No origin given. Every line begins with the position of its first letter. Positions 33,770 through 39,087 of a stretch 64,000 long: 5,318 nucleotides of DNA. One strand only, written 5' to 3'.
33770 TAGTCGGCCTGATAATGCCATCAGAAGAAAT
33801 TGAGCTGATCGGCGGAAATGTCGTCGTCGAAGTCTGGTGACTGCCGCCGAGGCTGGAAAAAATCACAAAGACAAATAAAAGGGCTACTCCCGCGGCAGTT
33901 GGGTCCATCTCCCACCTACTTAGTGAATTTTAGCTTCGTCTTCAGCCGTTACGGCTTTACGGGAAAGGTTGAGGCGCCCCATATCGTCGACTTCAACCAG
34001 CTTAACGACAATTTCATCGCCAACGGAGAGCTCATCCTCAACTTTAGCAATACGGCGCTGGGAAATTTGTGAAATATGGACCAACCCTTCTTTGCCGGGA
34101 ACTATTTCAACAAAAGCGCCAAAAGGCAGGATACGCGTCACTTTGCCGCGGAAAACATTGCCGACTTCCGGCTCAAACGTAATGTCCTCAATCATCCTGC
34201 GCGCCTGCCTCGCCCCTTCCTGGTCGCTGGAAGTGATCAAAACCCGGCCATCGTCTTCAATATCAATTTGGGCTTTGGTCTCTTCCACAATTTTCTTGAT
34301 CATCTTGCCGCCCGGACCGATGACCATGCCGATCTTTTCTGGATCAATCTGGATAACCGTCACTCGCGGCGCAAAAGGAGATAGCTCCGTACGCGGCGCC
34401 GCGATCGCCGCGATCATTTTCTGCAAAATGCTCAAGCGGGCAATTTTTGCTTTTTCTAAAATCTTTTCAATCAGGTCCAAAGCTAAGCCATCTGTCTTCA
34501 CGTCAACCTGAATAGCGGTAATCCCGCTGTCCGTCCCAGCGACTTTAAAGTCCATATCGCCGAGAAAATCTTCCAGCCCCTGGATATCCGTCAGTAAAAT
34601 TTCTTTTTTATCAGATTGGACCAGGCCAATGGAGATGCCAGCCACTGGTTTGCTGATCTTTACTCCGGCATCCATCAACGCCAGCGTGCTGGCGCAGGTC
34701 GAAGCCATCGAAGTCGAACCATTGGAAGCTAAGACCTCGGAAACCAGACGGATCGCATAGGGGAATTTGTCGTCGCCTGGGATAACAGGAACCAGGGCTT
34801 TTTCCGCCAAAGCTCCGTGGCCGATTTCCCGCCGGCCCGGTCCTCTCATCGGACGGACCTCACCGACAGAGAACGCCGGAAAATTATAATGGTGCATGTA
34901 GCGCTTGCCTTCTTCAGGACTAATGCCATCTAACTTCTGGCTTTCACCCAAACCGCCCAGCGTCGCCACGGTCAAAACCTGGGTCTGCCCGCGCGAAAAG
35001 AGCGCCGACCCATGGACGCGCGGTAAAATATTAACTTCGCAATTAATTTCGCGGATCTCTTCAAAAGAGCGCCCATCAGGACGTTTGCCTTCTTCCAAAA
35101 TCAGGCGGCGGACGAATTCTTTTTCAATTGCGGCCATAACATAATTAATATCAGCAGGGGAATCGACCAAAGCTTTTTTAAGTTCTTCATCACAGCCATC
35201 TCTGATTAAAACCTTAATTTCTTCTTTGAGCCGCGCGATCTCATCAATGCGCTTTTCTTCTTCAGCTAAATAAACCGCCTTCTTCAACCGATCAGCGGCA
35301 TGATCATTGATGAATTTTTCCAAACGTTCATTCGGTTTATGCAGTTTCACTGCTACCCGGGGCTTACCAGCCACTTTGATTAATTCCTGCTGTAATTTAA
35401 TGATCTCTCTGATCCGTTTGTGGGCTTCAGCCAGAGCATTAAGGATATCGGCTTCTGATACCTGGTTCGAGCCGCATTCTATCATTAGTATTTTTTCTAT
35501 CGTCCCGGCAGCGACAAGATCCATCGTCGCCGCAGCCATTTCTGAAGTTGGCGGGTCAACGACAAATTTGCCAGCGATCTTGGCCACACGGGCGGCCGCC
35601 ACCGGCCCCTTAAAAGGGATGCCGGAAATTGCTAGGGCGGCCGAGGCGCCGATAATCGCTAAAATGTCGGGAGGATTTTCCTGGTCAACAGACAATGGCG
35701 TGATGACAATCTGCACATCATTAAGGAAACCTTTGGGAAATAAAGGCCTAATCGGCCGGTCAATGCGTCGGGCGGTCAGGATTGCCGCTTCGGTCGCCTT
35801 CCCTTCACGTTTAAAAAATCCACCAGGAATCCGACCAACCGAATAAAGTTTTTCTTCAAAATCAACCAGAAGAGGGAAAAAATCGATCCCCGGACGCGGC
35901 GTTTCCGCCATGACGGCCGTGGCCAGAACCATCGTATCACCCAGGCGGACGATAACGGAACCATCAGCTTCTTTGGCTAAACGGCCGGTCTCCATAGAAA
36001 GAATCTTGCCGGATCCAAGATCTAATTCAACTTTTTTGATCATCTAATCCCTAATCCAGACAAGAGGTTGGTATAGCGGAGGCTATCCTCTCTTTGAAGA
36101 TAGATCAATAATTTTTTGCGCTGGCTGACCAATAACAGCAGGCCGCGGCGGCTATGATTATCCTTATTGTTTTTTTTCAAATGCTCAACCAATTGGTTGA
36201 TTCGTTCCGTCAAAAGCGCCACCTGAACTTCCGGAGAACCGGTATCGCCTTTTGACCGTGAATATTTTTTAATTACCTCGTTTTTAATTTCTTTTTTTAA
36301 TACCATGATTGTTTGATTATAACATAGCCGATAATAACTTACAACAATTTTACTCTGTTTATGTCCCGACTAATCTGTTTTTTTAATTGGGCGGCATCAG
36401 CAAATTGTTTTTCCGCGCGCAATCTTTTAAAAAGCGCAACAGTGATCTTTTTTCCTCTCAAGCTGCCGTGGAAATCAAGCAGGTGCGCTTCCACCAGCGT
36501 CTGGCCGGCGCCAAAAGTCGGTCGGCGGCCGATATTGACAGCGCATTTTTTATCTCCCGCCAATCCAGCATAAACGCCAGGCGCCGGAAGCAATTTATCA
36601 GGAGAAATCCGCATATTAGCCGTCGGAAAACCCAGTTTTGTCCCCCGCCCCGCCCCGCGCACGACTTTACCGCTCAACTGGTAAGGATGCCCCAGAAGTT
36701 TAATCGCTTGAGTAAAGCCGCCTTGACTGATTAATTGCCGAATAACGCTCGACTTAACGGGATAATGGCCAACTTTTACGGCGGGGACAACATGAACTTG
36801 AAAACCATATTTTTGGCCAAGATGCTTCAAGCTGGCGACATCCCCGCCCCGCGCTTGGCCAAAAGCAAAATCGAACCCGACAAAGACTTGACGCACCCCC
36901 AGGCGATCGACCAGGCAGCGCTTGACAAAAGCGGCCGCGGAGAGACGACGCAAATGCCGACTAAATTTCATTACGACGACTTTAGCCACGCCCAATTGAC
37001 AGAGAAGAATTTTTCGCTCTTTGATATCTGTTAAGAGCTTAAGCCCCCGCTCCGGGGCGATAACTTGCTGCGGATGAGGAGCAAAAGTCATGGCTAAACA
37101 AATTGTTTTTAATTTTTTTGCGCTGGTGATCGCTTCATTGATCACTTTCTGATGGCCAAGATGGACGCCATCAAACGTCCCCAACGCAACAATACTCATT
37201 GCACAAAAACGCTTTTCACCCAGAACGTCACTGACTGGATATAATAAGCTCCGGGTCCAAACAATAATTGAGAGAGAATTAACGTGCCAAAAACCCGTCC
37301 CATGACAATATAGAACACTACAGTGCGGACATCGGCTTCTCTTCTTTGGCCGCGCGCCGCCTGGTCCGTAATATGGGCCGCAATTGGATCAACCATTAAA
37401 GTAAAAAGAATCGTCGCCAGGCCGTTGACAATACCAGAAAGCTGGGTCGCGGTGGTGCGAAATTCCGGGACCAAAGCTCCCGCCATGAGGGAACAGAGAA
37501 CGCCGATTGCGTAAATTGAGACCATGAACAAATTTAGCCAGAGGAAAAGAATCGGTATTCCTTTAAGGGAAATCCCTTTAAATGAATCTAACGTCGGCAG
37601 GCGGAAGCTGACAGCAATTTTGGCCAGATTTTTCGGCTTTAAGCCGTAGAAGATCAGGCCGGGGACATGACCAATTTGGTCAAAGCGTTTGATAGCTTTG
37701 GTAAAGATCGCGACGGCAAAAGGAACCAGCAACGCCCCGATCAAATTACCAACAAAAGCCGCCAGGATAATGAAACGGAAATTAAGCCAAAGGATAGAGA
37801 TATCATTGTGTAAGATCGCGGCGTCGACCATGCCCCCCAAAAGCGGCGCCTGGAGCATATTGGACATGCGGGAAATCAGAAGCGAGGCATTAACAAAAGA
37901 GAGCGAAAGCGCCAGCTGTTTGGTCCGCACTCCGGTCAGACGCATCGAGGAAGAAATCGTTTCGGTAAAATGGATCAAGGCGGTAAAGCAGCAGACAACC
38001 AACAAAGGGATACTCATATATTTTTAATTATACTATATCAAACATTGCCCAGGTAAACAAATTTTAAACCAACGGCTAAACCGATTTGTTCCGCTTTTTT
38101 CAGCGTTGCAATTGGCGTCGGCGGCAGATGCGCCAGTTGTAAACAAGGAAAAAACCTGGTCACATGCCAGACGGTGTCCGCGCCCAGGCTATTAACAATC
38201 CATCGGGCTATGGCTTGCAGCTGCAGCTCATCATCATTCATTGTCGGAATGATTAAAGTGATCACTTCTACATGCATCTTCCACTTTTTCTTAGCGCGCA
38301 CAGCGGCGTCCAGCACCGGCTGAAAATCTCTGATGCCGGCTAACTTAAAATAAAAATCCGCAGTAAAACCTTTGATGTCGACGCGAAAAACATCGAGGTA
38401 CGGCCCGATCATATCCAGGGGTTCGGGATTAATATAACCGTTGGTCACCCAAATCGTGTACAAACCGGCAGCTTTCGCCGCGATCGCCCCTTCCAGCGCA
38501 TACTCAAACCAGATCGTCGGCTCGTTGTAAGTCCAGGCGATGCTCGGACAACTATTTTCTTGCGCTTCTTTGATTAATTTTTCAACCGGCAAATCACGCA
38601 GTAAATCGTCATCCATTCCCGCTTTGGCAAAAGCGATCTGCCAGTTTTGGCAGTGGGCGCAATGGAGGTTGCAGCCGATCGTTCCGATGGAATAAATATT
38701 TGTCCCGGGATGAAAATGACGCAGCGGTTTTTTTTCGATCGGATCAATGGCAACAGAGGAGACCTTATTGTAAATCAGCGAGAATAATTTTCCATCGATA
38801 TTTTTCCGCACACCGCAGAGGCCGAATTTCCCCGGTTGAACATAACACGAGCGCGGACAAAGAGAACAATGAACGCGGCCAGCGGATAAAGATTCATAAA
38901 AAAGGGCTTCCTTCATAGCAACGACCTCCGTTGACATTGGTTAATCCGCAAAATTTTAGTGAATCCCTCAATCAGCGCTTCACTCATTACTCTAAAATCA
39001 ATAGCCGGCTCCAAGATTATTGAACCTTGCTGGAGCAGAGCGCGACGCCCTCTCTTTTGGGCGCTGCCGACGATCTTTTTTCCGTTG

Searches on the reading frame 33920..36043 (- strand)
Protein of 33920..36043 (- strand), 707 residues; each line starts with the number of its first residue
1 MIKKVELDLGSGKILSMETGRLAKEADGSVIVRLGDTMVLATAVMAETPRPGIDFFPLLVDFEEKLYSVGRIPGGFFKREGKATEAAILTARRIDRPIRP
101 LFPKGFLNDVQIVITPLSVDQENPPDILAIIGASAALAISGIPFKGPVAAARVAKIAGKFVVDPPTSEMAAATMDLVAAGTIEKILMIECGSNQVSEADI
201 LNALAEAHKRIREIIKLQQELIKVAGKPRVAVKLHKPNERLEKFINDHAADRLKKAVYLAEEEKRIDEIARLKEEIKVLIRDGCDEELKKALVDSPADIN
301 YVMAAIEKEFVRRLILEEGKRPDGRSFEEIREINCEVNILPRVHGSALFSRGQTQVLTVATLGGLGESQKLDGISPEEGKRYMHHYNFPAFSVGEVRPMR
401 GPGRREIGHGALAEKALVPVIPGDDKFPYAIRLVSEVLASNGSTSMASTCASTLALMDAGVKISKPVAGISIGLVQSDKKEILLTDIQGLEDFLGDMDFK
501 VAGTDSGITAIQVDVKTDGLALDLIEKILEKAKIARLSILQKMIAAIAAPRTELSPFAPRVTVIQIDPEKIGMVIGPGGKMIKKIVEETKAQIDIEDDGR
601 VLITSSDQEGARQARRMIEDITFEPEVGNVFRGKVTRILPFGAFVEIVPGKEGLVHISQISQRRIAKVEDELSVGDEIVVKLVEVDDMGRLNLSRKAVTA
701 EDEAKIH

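Call 26: search_protein_families(library=pfam, proteins=[window:33920-36043:-], max_evalue=0.00001)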
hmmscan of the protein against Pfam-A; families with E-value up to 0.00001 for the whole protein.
window:33920-36043:- (707 aa): 5 families
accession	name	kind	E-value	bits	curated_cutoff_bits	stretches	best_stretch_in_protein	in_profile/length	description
PF01138.27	RNase_PH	-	7.4e-57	191.8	25.5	2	15-143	5-130/130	3' exoribonuclease family, domain 1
PF00575.29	S1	-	1.9e-19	70.2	22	1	624-696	1-74/74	S1 RNA binding domain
PF03725.20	RNase_PH_C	-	2.3e-18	66.3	20.8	1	146-210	1-67/67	3' exoribonuclease family, domain 2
PF00013.35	KH_1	-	2.9e-12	46.6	21.5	1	562-620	2-66/66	KH domain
PF03726.19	PNPase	-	6.8e-09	36.5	24.6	1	241-326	2-81/81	Polyribonucleotide nucleotidyltransferase, RNA binding domain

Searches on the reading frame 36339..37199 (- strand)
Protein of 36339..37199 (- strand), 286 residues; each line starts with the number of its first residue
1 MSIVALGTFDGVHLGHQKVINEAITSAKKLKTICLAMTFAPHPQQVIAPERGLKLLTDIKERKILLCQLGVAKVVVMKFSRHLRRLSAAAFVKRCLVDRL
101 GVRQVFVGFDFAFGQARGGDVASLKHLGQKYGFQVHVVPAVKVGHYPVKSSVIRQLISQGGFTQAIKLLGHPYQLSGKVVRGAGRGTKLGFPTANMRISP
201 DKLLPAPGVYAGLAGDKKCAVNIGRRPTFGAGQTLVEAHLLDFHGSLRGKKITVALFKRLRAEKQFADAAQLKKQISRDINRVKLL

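Call 27: search_protein_families(library=pfam, proteins=[window:36339-37199:-], max_evalue=0.00001)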
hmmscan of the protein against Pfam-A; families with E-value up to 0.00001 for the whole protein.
window:36339-37199:- (286 aa): 2 families
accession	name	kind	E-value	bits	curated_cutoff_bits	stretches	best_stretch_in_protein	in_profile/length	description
PF06574.18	FAD_syn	-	3.7e-46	157.3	27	1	2-151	8-157/158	FAD synthetase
PF01687.23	Flavokinase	-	9.6e-37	126.4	19.6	1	169-284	1-121/124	Riboflavin kinase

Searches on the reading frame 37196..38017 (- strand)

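Call 27: search_protein_families(library=pfam, proteins=[window:37196-38017:-], max_evalue=0.00001)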
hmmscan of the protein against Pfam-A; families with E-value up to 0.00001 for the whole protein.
window:37196-38017:- (273 aa): 1 family
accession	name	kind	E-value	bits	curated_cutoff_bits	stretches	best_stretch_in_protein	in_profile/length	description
PF10997.13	Amj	-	6.8e-83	278.3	27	1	11-263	1-252/253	Alternate to MurJ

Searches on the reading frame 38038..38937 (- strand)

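Call 27: search_protein_families(library=pfam, proteins=[window:38038-38937:-], max_evalue=0.00001)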
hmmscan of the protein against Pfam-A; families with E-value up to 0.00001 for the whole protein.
window:38038-38937:- (299 aa): 1 family
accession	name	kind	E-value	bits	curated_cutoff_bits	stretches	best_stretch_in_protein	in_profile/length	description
PF04055.27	Radical_SAM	-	9.6e-18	65.3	29.5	1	86-238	4-159/166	Radical SAM superfamily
